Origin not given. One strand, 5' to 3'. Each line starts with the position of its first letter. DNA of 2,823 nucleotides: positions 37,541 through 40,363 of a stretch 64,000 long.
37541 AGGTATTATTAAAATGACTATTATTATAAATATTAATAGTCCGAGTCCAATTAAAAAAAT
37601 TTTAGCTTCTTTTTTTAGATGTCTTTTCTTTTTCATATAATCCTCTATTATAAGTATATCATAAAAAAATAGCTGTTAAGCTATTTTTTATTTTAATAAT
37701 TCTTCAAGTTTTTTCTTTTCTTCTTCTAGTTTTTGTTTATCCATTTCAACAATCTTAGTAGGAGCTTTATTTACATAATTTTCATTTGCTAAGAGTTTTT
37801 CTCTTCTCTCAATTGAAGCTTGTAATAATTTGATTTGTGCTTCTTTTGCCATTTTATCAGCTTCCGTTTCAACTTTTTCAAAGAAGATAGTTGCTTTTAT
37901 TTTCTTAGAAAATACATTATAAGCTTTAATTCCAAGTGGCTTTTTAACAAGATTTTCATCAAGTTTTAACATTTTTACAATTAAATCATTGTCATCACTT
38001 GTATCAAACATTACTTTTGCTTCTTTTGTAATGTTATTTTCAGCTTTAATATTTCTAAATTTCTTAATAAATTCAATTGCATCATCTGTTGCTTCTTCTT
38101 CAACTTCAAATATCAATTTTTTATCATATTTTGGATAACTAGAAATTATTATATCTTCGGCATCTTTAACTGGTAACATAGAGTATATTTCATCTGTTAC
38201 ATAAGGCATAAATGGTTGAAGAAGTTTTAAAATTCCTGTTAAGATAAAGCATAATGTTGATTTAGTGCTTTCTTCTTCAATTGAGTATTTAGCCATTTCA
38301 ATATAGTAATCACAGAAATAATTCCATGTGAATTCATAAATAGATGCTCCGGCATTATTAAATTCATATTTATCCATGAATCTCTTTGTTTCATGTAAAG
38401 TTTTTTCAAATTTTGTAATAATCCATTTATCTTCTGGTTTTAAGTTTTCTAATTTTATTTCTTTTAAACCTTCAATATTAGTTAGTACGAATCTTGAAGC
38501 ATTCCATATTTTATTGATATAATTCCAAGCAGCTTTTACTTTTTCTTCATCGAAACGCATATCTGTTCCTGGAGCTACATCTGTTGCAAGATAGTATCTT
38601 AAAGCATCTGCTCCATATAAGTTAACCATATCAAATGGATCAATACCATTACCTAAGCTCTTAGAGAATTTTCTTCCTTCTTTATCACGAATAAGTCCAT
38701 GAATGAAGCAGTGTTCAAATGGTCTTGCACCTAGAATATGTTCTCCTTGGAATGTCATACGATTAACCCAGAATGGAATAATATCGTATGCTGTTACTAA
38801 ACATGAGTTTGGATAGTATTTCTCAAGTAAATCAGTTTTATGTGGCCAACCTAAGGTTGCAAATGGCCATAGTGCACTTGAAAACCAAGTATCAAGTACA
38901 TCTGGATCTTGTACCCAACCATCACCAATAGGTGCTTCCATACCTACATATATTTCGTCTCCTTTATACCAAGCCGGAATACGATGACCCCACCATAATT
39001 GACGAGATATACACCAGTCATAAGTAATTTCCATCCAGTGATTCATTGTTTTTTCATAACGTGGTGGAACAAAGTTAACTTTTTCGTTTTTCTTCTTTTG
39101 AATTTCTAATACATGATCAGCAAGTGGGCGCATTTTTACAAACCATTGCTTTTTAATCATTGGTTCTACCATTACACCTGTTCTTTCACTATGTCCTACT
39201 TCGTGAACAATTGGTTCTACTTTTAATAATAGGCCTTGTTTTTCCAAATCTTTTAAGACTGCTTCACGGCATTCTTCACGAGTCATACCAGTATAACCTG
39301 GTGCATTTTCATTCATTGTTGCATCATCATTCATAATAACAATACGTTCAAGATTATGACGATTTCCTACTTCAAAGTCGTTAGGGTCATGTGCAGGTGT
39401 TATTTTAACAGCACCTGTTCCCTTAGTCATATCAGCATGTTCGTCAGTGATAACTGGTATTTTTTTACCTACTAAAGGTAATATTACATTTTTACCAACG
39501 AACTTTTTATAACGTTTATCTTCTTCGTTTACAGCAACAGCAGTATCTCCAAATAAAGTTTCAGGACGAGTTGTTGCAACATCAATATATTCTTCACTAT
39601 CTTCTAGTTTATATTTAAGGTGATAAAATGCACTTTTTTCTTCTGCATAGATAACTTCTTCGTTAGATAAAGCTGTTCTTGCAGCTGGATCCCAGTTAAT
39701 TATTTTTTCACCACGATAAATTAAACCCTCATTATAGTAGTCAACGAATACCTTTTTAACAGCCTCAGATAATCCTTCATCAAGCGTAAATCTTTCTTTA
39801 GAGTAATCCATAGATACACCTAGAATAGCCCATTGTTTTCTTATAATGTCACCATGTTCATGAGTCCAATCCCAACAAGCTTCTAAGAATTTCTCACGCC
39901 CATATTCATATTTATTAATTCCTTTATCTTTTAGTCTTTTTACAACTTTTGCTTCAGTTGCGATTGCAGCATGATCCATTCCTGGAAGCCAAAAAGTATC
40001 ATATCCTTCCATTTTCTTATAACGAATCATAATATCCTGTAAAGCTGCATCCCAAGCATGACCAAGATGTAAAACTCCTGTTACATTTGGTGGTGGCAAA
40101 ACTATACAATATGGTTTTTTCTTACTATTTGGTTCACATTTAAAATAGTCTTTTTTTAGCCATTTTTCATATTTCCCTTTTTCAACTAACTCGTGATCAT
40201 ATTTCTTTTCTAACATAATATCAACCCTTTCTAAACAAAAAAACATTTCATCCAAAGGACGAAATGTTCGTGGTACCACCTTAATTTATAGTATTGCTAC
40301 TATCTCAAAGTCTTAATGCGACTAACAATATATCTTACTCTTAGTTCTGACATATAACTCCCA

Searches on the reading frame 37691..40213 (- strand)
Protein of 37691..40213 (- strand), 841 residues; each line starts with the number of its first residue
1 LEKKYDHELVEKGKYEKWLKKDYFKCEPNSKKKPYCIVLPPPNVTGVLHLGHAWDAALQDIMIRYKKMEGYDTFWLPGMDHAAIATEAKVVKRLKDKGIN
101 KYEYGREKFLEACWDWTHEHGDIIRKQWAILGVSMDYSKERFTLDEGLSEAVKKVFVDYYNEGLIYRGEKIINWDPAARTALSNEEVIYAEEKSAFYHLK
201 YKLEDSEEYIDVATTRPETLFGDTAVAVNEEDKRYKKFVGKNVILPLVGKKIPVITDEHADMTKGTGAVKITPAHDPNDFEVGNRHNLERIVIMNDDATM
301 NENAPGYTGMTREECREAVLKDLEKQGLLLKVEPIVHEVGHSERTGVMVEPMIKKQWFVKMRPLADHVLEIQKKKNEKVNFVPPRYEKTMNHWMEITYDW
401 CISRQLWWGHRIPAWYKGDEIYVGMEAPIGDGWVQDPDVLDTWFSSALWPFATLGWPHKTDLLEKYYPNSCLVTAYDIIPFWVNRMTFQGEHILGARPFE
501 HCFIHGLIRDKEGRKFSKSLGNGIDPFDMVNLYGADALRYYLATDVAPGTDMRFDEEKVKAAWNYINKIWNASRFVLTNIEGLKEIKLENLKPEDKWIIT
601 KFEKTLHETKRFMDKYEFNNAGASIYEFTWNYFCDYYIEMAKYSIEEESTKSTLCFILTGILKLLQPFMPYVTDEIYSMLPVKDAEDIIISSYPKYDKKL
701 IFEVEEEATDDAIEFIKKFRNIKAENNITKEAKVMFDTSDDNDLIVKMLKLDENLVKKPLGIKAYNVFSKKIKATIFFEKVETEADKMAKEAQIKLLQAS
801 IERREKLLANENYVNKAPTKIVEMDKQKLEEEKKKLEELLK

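Call 88: find_related_loci(query=window:37691-40213:-, collection=metagenome_contigs, flank=10000)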
Query window:37691-40213:- (841 aa) in metagenome_contigs; peptide patterns used: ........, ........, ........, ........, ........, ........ (x = any residue, [..] = any of these).
600 stretches matched a pattern (row limit reached: there are more); 590 encode a relative of the query (tblastn E <= 1e-3); the best 80 are kept; 80 distinct loci.
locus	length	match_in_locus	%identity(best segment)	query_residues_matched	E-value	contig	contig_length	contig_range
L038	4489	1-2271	100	85-841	0e+0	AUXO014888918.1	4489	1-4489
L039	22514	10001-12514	86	5-841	0e+0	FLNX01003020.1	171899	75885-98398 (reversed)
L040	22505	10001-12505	86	1-834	0e+0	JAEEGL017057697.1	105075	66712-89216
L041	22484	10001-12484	87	1-827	0e+0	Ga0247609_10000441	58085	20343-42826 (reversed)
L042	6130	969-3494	85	1-841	0e+0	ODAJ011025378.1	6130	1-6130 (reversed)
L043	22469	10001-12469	86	5-826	0e+0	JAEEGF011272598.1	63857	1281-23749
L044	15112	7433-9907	86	1-824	0e+0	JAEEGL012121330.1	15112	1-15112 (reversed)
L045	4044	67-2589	83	1-841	0e+0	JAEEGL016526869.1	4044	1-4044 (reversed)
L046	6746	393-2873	85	1-826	0e+0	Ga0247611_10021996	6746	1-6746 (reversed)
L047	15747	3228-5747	83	1-840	0e+0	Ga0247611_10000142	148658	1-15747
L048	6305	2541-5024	84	1-827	0e+0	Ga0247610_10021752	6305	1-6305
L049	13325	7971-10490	82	1-841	0e+0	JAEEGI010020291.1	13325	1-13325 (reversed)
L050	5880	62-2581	82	1-841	0e+0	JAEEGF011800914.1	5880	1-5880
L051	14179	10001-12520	82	1-841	0e+0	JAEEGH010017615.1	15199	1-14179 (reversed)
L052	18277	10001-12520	82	1-840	0e+0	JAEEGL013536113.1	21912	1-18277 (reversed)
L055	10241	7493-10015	80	1-841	0e+0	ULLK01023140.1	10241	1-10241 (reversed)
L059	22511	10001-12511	80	5-841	0e+0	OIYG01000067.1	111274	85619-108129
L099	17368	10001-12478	74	1-825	0e+0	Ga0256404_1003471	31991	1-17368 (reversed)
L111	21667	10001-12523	80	1-841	0e+0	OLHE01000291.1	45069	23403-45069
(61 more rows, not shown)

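Call 93: search_protein_families(library=pfam, proteins=[L059:9550-10005:+, L059:8967-9566:+], max_evalue=0.001)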
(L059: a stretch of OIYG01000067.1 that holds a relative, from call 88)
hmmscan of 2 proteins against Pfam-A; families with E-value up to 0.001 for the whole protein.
L059:9550-10005:+ (151 aa): 0 families

L059:8967-9566:+ (199 aa): 1 family
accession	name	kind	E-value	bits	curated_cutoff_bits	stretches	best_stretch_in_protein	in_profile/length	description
PF06941.18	NT5C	-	1.7e-18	67.6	24.8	1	16-189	4-170/180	5' nucleotidase, deoxy (Pyrimidine), cytosolic type C protein (NT5C)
